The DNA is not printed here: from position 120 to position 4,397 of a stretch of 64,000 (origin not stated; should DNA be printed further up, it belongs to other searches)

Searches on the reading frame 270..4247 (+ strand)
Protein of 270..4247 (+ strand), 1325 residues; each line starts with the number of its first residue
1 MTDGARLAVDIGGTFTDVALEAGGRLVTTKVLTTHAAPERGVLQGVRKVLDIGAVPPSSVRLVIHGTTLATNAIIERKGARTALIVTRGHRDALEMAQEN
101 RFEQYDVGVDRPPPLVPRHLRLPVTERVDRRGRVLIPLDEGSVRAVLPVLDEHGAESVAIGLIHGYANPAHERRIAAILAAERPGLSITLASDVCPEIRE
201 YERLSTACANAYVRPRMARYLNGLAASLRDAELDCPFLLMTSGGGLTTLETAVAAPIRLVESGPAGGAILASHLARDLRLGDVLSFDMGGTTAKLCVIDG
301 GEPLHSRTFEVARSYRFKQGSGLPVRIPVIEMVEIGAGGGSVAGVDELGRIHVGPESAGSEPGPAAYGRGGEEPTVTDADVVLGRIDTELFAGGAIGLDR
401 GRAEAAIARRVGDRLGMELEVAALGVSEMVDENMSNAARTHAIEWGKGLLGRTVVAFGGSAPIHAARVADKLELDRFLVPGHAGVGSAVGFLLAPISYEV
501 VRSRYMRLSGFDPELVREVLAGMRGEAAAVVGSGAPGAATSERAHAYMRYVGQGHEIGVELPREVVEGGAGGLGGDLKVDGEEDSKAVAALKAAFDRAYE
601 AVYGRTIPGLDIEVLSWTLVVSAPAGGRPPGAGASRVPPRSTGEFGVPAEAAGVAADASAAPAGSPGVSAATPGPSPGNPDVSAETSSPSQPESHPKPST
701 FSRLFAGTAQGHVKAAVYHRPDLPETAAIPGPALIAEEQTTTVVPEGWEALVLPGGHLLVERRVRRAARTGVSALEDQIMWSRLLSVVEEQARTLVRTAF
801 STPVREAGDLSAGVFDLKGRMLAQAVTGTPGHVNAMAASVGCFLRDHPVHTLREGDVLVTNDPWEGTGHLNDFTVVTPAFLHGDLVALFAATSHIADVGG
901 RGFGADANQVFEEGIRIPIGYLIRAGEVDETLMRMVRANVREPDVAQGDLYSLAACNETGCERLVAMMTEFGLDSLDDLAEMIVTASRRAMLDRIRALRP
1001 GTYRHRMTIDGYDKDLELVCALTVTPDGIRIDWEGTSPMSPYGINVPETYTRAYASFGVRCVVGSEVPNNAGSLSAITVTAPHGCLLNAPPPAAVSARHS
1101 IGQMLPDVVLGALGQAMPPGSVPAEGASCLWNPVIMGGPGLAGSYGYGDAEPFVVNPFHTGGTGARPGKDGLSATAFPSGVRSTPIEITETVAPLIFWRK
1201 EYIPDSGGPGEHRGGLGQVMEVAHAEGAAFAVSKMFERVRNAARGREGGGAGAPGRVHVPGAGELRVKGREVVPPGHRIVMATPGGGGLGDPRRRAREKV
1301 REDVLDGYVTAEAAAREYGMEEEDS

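Call 69: search_protein_families(library=pfam, proteins=[window:270-4247:+], max_evalue=0.00001)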
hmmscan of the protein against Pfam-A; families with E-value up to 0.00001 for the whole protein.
window:270-4247:+ (1325 aa): 3 families
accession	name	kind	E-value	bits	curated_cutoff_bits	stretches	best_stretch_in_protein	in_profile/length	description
PF02538.19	Hydantoinase_B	-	3.7e-139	465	26.8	1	778-1292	6-519/519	Hydantoinase B/oxoprolinase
PF01968.24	Hydantoinase_A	-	8.8e-76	255.4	22.9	1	203-498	1-289/291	Hydantoinase/oxoprolinase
PF05378.19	Hydant_A_N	-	8e-48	162.9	25.2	1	6-180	1-173/176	Hydantoinase/oxoprolinase N-terminal region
